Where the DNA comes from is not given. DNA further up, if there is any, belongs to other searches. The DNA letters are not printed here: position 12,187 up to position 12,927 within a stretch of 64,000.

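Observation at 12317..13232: Divergent SLOG (DUF1273/YpsA-like) and XRE regulator module bracketed by near-identical 22-nt hairpins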

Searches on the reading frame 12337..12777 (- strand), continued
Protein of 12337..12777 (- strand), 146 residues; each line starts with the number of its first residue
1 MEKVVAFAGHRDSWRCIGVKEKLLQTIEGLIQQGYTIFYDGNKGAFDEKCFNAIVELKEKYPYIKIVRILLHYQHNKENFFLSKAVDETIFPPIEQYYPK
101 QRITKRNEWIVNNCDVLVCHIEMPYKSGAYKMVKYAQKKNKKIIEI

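Call 39: fold_search(model_id=the predicted structure, library=pdb)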
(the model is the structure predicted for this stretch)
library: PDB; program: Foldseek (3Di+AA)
matches with E <= 10: 1633; with E <= 0.001: 8
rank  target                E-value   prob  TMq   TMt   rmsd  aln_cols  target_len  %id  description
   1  2nx2                  4.6e-08  1.00  0.79  0.66   4.5       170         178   15  Crystal structure of protein ypsA from Bacillus subtilis, Pfam DUF1273 (released 2006-12-19)
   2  8zva                  1.6e-06  1.00  0.71  0.37   3.8       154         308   20  structure of ShosA from E.coli APEC O1 (released 2025-04-09)
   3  4ljk_B                2.2e-04  1.00  0.61  0.43   4.5       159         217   17  Structural insights into the unique single-stranded DNA binding mode of DNA processing protein A from Helicobacter pyl (released 2014-01-01)
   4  2iz7_B                2.8e-04  1.00  0.63  0.58   4.4       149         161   13  structure of Moco Carrier Protein from Chlamydomonas reinhardtii (released 2006-07-27)
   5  2iz5_A                2.8e-04  1.00  0.61  0.57   3.6       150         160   15  FUNCTION AND STRUCTURE OF THE MOLYBDENUM COFACTOR CARRIER PROTEIN MCP FROM CHLAMYDOMONAS REINHARDTII (released 2006-07-26)
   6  5mll_B                4.4e-04  1.00  0.63  0.45   4.8       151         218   16  Structure of HpDprA at 1.9 Angstroms resolution (released 2017-12-20)
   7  2iz5_B                4.4e-04  1.00  0.59  0.54   4.4       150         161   15  FUNCTION AND STRUCTURE OF THE MOLYBDENUM COFACTOR CARRIER PROTEIN MCP FROM CHLAMYDOMONAS REINHARDTII (released 2006-07-26)
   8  2iz7_A                5.7e-04  1.00  0.56  0.52   5.3       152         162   14  structure of Moco Carrier Protein from Chlamydomonas reinhardtii (released 2006-07-27)
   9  5wq3_C                1.5e-03  1.00  0.58  0.44   4.6       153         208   15  Crystal structure of type-II LOG from Corynebacterium glutamicum (released 2017-04-12)
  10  2iz6_B                1.9e-03  1.00  0.59  0.56   4.0       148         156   14  Structure of the Chlamydomonas rheinhardtii Moco Carrier Protein (released 2006-07-26)
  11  5wq3_A                2.1e-03  1.00  0.58  0.44   4.8       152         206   15  Crystal structure of type-II LOG from Corynebacterium glutamicum (released 2017-04-12)
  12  9p8y_A                4.2e-03  1.00  0.56  0.11   6.4       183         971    9  Human TRPM8 closed, ligand-free structure resolved in GDN using cryo-EM (released 2026-03-25)
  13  9ubg_A                4.5e-03  0.91  0.37  0.07  11.0       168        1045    5  Cryo-EM structure of Pyruvate carboxylase from Mycobacterium tuberculosis in complex with Acetyl-CoA and ADP (released 2025-05-07)
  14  1xcf_A                4.8e-03  0.90  0.32  0.21  10.1       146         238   16  Crystal structure of P28L/Y173F tryptophan synthase alpha-subunits from Escherichia coli (released 2004-11-02)
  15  8sla_C                5.1e-03  1.00  0.56  0.12   5.2       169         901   11  Cryo-EM structure of the rat TRPM5 channel in trace calcium, trace-2 (released 2024-07-03)
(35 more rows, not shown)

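Call 44: search_dna_similar(query=window:12340-12777:-, collection=phages, mode=protein, max_evalue=0.001, max_rows=30)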
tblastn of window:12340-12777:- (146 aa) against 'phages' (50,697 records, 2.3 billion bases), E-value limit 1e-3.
Records with a match: 19; places in all: 20; records where one place covers at least 80% of the query: 19.
Best place of each record, by identity: <60% 19.
By first word of the organism name: Bacillus 15; Streptomyces 3; Bacteriophage 1.
By host as written in the record: Bacillus anthracis Sterne 6; Bacillus anthracis 5; Bacillus cereus VKM B-370 2; Streptomyces viridochromogenes DSM40736 2; Bacillus cereus 2; - 1; Streptomyces griseus ATCC 10137 1.
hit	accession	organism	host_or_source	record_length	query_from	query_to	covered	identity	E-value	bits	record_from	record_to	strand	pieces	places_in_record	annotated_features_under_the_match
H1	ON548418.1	Bacillus phage vB_BanS-Thrax2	Bacillus anthracis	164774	2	146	99%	29.0%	5e-4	45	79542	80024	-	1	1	DUF1273 domain family protein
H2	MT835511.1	Bacteriophage sp.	human fecal samples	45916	4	146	98%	28.3%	4e-4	45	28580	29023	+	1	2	record has no annotation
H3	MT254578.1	Bacillus phage Izhevsk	Bacillus cereus VKM B-370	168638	2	146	99%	27.8%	9e-4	44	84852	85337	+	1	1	DUF1273 domain-containing protein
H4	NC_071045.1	Bacillus phage Izhevsk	Bacillus cereus VKM B-370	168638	2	146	99%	27.8%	9e-4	44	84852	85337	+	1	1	GTP-binding domain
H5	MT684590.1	Streptomyces phage LilMartin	Streptomyces viridochromogenes DSM40736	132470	4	139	93%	29.1%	2e-4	45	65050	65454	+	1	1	88: DprA-like ssDNA binding protein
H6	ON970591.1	Streptomyces phage Angela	Streptomyces griseus ATCC 10137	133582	4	139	93%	29.1%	2e-4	45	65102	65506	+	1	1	88: DprA-like ssDNA binding protein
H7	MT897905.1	Streptomyces phage MulchMansion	Streptomyces viridochromogenes DSM40736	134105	4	139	93%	29.1%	2e-4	45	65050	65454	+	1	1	88: DprA-like ssDNA binding protein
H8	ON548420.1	Bacillus phage vB_BanS-Thrax4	Bacillus anthracis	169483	2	146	99%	27.0%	4e-4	45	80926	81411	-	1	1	DUF1273 domain family protein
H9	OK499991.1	Bacillus phage vB_BanS_Sophrita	Bacillus anthracis Sterne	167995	2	146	99%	26.4%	7e-5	47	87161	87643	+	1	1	MCP/YpsA-like protein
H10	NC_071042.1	Bacillus phage vB_BanS_Sophrita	Bacillus anthracis Sterne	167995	2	146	99%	26.4%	7e-5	47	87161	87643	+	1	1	GTP-binding domain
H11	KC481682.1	Bacillus phage vB_BanS-Tsamsa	Bacillus anthracis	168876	2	146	99%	26.1%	7e-4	44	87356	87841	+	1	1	hypothetical protein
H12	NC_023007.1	Bacillus phage vB_BanS-Tsamsa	Bacillus anthracis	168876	2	146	99%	26.1%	7e-4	44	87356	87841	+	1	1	GTP-binding domain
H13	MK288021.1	Bacillus phage pW2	Bacillus cereus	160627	2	146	99%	25.8%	6e-5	47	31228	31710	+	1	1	hypothetical protein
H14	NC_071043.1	Bacillus phage pW2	Bacillus cereus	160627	2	146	99%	25.8%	6e-5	47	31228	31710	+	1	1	GTP-binding domain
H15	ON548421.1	Bacillus phage vB_BanS-Thrax5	Bacillus anthracis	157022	2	146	99%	25.2%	9e-5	47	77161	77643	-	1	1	DUF1273 domain family protein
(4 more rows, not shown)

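Call 69: find_encoding_contigs(protein=P0004, flank=4000, max_places=4)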
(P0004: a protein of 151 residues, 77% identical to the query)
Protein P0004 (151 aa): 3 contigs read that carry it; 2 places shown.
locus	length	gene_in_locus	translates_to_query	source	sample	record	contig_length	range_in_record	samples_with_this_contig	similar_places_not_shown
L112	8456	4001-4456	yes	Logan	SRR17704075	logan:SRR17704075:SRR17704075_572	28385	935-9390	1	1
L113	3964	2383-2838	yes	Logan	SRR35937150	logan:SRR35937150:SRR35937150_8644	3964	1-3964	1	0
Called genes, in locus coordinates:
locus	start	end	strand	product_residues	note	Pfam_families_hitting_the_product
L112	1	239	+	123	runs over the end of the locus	-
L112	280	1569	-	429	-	-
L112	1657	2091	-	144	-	PF00380:Ribosomal_S9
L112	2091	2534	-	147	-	PF00572:Ribosomal_L13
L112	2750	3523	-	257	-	PF01416:PseudoU_synth_1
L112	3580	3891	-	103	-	PF01381:HTH_3, PF13443:HTH_26, PF13560:HTH_31 (weak)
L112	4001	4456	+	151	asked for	-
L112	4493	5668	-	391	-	PF00155:Aminotran_1_2, PF00202:Aminotran_3 (faint), PF01053:Cys_Met_Meta_PP (faint)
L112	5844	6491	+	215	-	PF00005:ABC_tran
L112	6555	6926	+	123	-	PF13556:HTH_30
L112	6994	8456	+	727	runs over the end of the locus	-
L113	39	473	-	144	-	PF00380:Ribosomal_S9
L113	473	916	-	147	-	PF00572:Ribosomal_L13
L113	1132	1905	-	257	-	PF01416:PseudoU_synth_1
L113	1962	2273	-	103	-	PF01381:HTH_3, PF13443:HTH_26, PF13560:HTH_31 (weak)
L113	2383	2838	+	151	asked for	-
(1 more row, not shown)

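Call 70: find_encoding_contigs(protein=P0003, flank=4000, max_places=4)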
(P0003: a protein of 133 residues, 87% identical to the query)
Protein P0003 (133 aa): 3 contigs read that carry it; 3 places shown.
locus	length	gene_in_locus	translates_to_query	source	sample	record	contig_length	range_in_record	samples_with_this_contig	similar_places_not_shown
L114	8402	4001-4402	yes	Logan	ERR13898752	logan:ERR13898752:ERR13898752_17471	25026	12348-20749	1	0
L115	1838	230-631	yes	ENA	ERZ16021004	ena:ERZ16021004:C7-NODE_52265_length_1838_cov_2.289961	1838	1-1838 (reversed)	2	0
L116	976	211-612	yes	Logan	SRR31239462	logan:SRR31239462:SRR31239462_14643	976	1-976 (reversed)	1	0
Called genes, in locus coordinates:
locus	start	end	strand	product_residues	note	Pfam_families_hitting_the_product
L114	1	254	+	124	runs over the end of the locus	-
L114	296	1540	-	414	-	-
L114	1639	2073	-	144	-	PF00380:Ribosomal_S9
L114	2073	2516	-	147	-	PF00572:Ribosomal_L13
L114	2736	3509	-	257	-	PF01416:PseudoU_synth_1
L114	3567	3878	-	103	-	PF01381:HTH_3, PF13443:HTH_26, PF13560:HTH_31 (weak)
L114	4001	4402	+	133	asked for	-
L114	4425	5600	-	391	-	PF00155:Aminotran_1_2, PF01053:Cys_Met_Meta_PP (weak), PF00202:Aminotran_3 (weak)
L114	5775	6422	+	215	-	PF00005:ABC_tran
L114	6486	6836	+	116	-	PF13556:HTH_30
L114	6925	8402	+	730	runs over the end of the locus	-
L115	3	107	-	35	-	?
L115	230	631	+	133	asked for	-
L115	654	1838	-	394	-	?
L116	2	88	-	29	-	?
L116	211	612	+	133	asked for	-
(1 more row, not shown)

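Call 72: search_protein_representatives(alignment_id=A1)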
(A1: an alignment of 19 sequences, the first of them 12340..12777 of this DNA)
Query: 19 sequences, 147 profile positions. Proteins with E-value up to 0.001 (for the whole library): 7619; up to 1e-10: 2652; up to 1e-30: 95. The best 150 are listed.
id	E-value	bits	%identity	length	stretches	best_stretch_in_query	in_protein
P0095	1.1e-56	207.1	-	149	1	2-147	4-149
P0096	4.8e-53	195.2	-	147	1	3-147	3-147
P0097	5.8e-52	191.7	-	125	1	24-147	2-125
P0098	8.0e-52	191.3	-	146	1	2-147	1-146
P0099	1.2e-47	177.8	-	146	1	3-147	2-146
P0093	1.4e-46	174.2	-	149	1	3-146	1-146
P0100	1.7e-44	167.5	-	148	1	2-147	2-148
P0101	6.1e-44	165.7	-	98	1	50-147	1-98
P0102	9.2e-42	158.6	-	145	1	2-146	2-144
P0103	1.4e-41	158.1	-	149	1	1-146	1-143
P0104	7.8e-40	152.4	-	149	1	5-147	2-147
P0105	1.2e-39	151.8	-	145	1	1-146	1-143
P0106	1.3e-39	151.7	-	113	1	2-107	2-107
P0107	1.7e-38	148.1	-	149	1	2-147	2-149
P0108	2.4e-37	144.3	-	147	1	3-147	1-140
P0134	6.7e-33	129.9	-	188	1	4-145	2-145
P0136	7.1e-33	129.8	-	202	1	1-146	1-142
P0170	2.0e-31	125.1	-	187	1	4-147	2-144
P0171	2.1e-31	125.0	-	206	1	3-147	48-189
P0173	2.2e-31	124.9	-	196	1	5-147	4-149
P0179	3.3e-31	124.4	-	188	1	2-145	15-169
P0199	2.7e-30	121.4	-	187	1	6-147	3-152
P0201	2.9e-30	121.3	-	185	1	2-145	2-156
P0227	1.6e-29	118.9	-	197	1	3-146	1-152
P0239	3.2e-29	118.0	-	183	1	4-147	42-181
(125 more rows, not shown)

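Call 78: get_annotated_region(hit=H2, flank=3000)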
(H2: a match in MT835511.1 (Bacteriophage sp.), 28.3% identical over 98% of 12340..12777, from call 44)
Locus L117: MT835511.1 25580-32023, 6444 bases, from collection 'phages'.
description: UNVERIFIED: Bacteriophage sp. clone scaffold_74 genomic sequence.
organism: Bacteriophage sp. (NCBI taxid 38018)
taxonomy: Viruses
host: -; source: human fecal samples; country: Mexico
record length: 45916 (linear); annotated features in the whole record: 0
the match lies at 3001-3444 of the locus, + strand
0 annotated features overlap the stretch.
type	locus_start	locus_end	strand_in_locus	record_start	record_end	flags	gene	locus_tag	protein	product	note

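Call 80: search_protein_families(library=pfam, proteins=[L117:1981-2961:+, L117:2989-3459:+, L117:4049-4663:+, L117:4679-5551:+], max_evalue=0.001)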
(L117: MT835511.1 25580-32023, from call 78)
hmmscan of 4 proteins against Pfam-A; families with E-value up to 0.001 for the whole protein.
L117:1981-2961:+ (327 aa): 2 families
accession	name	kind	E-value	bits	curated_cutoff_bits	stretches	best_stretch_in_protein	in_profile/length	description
PF13280.12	WYL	-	5.6e-10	39.5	21.8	1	142-212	3-66/70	WYL domain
PF25583.1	WCX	-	1.6e-05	25.6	23.9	1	250-322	6-76/76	WCX domain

L117:2989-3459:+ (157 aa): 1 family
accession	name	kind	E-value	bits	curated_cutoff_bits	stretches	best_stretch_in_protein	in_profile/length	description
PF10087.14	DUF2325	-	0.00017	22.2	33.6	1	100-150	20-77/94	Uncharacterized protein conserved in bacteria (DUF2325)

L117:4049-4663:+ (205 aa): 0 families

L117:4679-5551:+ (291 aa): 0 families
